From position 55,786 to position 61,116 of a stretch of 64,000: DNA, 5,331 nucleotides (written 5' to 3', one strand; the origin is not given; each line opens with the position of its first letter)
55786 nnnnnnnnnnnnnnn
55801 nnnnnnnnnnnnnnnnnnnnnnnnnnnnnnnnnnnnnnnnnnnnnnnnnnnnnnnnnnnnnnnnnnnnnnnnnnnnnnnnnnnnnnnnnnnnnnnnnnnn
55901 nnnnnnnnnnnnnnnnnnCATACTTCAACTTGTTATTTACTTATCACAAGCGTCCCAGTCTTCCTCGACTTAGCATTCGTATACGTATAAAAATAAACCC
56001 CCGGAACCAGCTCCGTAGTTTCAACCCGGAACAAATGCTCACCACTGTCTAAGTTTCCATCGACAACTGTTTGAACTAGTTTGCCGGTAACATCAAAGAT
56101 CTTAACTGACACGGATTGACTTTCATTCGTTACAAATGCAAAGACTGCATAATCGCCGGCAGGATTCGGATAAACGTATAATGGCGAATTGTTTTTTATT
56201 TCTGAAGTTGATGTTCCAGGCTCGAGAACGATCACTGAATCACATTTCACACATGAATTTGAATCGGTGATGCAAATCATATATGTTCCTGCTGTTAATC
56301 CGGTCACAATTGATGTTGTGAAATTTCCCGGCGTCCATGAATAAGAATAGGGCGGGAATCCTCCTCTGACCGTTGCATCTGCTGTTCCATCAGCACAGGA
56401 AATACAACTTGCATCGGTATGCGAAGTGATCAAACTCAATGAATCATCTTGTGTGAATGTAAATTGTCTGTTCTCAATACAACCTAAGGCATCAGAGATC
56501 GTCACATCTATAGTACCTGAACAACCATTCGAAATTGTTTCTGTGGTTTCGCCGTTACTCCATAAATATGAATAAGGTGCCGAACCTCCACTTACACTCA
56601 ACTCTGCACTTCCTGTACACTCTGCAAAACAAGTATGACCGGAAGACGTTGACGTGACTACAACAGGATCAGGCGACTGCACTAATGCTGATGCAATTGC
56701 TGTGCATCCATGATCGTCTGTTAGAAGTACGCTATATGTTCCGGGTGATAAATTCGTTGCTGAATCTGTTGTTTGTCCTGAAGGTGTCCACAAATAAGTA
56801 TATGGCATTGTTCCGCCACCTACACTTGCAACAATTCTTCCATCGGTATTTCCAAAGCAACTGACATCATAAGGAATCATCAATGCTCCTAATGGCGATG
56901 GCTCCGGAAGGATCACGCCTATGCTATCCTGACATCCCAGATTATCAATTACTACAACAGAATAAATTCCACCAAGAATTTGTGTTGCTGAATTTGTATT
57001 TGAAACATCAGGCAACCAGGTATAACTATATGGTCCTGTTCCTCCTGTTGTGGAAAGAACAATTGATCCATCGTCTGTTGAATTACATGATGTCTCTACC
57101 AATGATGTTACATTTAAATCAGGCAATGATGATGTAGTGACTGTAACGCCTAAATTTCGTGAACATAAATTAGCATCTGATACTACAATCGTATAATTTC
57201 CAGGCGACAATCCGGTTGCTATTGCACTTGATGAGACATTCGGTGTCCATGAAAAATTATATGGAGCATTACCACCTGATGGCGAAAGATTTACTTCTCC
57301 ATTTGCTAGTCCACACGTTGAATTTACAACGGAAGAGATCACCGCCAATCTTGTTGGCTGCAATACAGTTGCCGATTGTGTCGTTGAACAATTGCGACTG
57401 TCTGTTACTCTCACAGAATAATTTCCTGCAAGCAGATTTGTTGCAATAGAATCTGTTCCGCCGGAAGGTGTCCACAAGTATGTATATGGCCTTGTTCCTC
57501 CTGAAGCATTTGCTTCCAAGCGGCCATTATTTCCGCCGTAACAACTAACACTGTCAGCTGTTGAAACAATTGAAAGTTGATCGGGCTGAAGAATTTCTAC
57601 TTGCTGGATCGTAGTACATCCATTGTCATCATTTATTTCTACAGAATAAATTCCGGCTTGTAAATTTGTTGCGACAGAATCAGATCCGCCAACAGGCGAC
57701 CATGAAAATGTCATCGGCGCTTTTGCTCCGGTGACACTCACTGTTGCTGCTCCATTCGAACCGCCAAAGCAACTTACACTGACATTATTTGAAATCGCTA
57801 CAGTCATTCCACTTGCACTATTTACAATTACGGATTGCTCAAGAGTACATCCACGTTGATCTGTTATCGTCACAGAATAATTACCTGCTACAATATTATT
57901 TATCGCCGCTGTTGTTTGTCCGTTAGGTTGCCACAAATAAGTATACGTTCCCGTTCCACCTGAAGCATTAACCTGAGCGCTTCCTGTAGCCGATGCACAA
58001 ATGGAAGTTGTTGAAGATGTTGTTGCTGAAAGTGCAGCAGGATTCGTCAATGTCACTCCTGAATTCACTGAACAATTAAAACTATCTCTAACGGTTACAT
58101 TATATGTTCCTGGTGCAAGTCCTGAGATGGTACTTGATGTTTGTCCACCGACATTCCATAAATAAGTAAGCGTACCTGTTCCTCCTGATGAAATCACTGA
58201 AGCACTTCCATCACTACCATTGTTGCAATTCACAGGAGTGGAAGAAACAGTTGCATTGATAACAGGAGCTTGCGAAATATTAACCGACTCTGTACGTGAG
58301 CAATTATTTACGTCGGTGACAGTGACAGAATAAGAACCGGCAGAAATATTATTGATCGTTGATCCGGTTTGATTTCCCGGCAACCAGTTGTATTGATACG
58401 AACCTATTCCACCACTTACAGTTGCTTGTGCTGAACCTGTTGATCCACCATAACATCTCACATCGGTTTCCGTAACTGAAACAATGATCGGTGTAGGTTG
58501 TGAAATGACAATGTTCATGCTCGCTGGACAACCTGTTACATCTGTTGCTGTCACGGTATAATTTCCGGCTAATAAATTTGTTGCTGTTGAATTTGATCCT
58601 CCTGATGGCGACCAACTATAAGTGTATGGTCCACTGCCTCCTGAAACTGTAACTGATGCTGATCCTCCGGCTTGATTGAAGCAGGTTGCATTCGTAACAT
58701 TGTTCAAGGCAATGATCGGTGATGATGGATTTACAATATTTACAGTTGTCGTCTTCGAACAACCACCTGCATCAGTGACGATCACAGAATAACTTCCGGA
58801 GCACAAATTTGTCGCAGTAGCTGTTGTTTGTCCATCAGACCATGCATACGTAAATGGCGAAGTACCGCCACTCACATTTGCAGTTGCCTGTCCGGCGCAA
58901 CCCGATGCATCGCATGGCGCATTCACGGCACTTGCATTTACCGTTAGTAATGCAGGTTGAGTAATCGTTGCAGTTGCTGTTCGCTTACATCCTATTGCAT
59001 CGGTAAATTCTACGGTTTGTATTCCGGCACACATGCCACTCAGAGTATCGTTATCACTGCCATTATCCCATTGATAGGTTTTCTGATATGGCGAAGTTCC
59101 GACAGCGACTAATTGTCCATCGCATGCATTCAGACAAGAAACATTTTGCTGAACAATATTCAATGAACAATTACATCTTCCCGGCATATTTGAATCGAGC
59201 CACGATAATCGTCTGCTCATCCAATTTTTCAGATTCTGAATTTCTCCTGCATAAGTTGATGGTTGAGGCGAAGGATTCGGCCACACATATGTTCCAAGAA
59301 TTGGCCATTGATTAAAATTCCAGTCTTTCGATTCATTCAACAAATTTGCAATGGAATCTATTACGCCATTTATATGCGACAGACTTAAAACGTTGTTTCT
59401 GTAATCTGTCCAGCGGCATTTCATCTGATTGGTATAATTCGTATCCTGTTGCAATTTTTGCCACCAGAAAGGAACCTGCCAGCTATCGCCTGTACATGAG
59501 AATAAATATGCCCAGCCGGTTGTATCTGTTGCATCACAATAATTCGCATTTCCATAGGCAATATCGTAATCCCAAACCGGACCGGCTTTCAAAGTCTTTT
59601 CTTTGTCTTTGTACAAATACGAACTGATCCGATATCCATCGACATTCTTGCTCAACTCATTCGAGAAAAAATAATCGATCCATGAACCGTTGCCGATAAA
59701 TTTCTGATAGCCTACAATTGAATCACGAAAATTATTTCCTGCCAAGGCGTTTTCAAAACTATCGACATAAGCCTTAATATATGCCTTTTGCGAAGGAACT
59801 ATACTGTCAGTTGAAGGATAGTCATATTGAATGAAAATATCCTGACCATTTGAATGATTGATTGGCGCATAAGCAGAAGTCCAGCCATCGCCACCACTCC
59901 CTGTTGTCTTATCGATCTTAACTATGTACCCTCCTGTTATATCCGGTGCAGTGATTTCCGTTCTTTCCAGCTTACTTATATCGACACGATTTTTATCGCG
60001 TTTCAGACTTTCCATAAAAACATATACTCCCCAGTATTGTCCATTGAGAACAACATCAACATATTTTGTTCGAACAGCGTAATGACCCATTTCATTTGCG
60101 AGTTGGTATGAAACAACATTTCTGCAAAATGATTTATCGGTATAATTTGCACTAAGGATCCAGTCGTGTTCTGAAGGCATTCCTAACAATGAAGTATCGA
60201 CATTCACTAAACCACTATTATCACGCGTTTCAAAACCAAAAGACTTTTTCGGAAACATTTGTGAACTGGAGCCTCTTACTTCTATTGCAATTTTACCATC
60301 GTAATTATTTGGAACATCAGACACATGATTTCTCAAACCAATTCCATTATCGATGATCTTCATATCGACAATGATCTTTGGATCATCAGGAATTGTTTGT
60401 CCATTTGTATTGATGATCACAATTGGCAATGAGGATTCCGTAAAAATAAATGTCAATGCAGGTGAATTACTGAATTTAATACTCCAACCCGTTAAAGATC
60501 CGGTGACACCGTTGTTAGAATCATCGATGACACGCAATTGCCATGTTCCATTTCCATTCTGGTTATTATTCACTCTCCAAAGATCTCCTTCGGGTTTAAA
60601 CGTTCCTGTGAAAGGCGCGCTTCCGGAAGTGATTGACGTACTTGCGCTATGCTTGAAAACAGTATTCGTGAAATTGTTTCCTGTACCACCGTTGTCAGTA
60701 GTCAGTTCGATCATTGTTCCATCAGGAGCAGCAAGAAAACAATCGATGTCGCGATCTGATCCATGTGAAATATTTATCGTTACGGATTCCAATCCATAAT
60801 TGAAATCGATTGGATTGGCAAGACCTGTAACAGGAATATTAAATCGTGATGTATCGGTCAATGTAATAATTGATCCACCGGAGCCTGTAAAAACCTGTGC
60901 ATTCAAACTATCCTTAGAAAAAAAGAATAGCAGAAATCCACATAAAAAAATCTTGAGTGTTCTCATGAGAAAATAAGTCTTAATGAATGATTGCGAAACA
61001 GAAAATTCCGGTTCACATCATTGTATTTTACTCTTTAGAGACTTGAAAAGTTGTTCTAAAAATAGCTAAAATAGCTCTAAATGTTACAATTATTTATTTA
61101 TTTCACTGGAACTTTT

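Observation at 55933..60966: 1677-aa CotH kinase-like protein fused to a proprotein-convertase P-domain and 13 SprB repeats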

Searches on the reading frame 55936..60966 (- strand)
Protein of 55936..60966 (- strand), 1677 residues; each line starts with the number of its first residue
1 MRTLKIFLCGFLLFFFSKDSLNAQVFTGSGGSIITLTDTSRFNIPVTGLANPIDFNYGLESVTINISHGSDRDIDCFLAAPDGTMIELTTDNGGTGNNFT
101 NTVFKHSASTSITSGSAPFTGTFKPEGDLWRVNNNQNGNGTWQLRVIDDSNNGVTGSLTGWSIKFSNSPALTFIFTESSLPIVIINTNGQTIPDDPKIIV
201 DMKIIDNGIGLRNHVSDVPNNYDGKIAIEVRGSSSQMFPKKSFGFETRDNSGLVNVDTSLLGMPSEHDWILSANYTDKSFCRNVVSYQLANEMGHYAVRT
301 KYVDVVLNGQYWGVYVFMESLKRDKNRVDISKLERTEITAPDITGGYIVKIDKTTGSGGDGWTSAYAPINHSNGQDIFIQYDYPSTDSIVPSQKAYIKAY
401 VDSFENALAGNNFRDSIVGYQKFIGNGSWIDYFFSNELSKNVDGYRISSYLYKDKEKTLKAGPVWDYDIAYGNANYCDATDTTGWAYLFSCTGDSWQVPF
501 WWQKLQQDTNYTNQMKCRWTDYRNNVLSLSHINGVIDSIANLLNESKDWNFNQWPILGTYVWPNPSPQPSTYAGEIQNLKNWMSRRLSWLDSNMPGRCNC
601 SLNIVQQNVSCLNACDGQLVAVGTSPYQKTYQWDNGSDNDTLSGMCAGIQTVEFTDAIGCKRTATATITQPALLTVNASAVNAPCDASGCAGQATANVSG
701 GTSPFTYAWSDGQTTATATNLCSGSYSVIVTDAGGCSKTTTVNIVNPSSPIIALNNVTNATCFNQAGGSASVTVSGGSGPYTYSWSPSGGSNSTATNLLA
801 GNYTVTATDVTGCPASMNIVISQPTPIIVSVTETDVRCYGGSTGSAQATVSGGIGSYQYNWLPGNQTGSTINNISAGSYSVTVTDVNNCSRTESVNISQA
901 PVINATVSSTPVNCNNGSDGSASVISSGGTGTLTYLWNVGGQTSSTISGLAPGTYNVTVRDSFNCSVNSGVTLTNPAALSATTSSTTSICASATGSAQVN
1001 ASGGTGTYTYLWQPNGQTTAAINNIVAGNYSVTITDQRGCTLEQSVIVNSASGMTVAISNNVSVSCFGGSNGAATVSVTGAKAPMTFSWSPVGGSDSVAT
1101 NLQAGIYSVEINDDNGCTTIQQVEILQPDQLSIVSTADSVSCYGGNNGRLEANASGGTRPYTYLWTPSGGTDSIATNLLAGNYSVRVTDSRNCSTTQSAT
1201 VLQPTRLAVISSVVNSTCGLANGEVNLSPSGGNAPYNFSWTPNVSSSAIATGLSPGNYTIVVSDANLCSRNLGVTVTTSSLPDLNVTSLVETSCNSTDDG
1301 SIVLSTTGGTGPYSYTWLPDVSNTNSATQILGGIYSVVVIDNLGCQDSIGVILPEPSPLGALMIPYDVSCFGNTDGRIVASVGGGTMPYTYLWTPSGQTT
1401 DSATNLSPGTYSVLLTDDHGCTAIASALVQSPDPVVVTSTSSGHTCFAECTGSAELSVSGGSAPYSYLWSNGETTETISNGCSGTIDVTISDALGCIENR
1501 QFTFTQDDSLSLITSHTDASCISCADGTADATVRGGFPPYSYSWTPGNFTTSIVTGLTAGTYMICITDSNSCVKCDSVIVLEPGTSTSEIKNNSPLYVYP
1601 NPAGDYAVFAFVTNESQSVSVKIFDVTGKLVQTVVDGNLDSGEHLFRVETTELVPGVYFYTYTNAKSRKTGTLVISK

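Call 4: search_protein_families(library=pfam, proteins=[window:55936-60966:-], max_evalue=0.1)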
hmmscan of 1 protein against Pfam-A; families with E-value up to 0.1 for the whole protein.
window:55936-60966:- (1677 aa): 8 families
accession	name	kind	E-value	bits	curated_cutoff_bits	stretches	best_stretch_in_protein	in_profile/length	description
PF13573.12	SprB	-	1.9e-98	322.2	28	12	755-789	2-36/37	SprB repeat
PF08757.17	CotH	-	5e-54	184.4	23.8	1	228-590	1-322/322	CotH kinase protein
PF23585.1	DUF7137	-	2.9e-17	63.1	27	0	1151-1206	59-114/137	Domain of unknown function (DUF7137)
PF18962.6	Por_Secre_tail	-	1.1e-12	48.5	27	1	1598-1675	1-75/75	Secretion system C-terminal sorting domain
PF01483.27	P_proprotein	-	1.6e-09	38.2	21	1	61-165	5-86/86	Proprotein convertase P-domain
PF07495.19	Y_Y_Y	-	0.00012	22.4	26.6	0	1238-1264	19-46/65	Y_Y_Y domain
PF13620.12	CarboxypepD_reg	-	0.021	15.6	32.3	0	1251-1287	43-80/82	Carboxypeptidase regulatory-like domain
PF16277.11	DUF4926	-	0.054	13.3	29.1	0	1101-1131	27-55/57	Domain of unknown function (DUF4926)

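Call 6: search_protein_families(library=ncbifam, proteins=[window:55936-60966:-], max_evalue=0.01)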
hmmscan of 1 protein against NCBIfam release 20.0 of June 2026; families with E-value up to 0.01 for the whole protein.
window:55936-60966:- (1677 aa): 3 families
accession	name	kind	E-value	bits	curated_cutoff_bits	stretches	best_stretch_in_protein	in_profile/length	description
TIGR04183.1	Por_Secre_tail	domain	8.5e-10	38.5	23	1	1598-1675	1-71/72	T9SS type A sorting domain-containing protein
NF052323.1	T9SSA_dep_M6i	equivalog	4.6e-07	28.2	600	1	1586-1670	948-1032/1043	T9SS-dependent M6-like inactivated metalloprotease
NF005176.1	PRK06655.1-1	equivalog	0.0043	17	230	0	1612-1651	92-131/197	flagellar hook assembly protein FlgD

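Call 70: list_cluster_members(proteins=[window:55936-60966:-, P0001])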
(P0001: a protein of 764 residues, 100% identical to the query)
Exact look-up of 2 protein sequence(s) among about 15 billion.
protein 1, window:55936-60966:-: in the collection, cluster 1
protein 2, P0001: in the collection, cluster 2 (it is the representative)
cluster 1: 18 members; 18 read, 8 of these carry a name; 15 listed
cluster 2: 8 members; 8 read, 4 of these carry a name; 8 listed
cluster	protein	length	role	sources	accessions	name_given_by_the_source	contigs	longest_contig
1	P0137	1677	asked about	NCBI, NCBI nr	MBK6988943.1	MAG: CotH kinase family protein [Bacteroidetes bacterium] | CotH kinase family protein [Bacteroidota bacterium]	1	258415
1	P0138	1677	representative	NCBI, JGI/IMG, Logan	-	-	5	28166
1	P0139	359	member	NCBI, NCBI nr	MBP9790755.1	MAG: T9SS type A sorting domain-containing protein, partial [Bacteroidia bacterium] | T9SS type A sorting domain-containing protein [Bacteroidia bacterium]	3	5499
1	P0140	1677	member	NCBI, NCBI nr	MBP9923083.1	MAG: CotH kinase family protein [Bacteroidia bacterium] | CotH kinase family protein [Bacteroidia bacterium]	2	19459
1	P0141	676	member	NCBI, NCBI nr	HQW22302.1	MAG TPA: T9SS type A sorting domain-containing protein, partial [Bacteroidia bacterium] | T9SS type A sorting domain-containing protein [Bacteroidia bacterium]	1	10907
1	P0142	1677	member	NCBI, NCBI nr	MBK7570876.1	MAG: CotH kinase family protein [Bacteroidetes bacterium] | CotH kinase family protein [Bacteroidota bacterium]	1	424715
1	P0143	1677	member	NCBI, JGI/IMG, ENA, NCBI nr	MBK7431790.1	MAG: CotH kinase family protein [Bacteroidetes bacterium] | CotH kinase family protein [Bacteroidota bacterium]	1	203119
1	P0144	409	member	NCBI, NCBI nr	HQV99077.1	MAG TPA: T9SS type A sorting domain-containing protein, partial [Bacteroidia bacterium] | T9SS type A sorting domain-containing protein [Bacteroidia bacterium]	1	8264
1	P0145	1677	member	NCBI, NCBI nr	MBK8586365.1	MAG: CotH kinase family protein [Bacteroidetes bacterium] | CotH kinase family protein [Bacteroidota bacterium]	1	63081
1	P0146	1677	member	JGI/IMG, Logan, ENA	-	-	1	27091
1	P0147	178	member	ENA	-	-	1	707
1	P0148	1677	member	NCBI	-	-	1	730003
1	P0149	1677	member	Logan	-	-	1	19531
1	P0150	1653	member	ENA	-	-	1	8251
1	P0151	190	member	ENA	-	-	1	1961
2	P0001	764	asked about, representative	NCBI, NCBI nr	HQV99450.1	MAG TPA: CotH kinase family protein, partial [Bacteroidia bacterium] | CotH kinase family protein [Bacteroidia bacterium]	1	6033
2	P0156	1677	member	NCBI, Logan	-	-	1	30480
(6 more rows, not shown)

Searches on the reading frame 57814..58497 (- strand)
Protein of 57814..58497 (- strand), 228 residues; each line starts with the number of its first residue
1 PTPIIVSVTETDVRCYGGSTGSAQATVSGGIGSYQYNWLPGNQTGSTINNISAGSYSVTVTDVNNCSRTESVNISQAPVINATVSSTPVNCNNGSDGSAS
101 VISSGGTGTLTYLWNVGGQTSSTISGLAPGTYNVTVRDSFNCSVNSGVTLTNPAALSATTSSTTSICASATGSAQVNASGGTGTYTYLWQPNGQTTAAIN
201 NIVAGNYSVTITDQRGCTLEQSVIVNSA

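Call 79: find_homologous_proteins(query=window:57814-58497:-, max_evalue=1e-10)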
Query window:57814-58497:- (228 aa): 160 proteins with E <= 1e-10 among 3172 candidates; the best 120 are listed.
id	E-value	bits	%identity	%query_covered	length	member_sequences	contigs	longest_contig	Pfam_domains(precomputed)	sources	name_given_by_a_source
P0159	3.7e-107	375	43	99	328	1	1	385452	PF22352.3,PF00801.27,PF13573.13,PF23585.2,PF08308.18,PF27154.1,PF06832.19,PF17210.10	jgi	jgi:hypothetical protein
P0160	6.5e-72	260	50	73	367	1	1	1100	PF13573.13,PF23585.2,PF18962.8,PF27154.1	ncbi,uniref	ncbi:hypothetical protein EYY60_00165, partial [Flavobacterium zhairuonense]|uniref:SprB repeat-cont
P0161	1.0e-71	259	41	95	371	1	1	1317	PF07495.20,PF13573.13,PF23585.2,PF18962.8,PF24421.2,PF08308.18,PF09912.15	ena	-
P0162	5.1e-71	257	34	99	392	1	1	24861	PF13573.13,PF18962.8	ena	-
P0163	1.6e-59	219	42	95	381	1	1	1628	PF13573.13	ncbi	ncbi:MAG: SprB repeat-containing protein, partial [Betaproteobacteria bacterium]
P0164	2.0e-57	212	40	99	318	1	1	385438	PF13573.13,PF18962.8,PF16640.12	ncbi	ncbi:hypothetical protein MASR1M65_14280 [Saprospiraceae bacterium]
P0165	2.1e-56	209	40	98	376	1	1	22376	PF13573.13,PF17963.8,PF09940.17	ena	-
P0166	5.3e-54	201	42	78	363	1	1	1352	PF13573.13,PF17963.8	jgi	jgi:hypothetical protein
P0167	9.3e-53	197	36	90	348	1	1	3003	PF13573.13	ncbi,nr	ncbi:MAG: SprB repeat-containing protein, partial [Phaeodactylibacter sp.]|nr:SprB repeat-containing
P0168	1.4e-51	193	38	94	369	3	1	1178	PF13573.13,PF23585.2,PF18962.8,PF16640.12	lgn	-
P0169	1.5e-51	193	37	99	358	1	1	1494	PF13573.13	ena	-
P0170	3.1e-51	192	44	99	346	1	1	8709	PF13573.13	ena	-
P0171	4.1e-49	185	39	94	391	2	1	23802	PF13573.13,PF25942.1,PF18962.8,PF27154.1,PF28321.1,PF13620.13,PF05345.19,PF06832.19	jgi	jgi:phenolic acid decarboxylase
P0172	9.7e-47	177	34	96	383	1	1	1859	PF13573.13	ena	-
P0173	4.6e-46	175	40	80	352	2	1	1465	PF13573.13,PF18962.8,PF11589.15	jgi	jgi:hypothetical protein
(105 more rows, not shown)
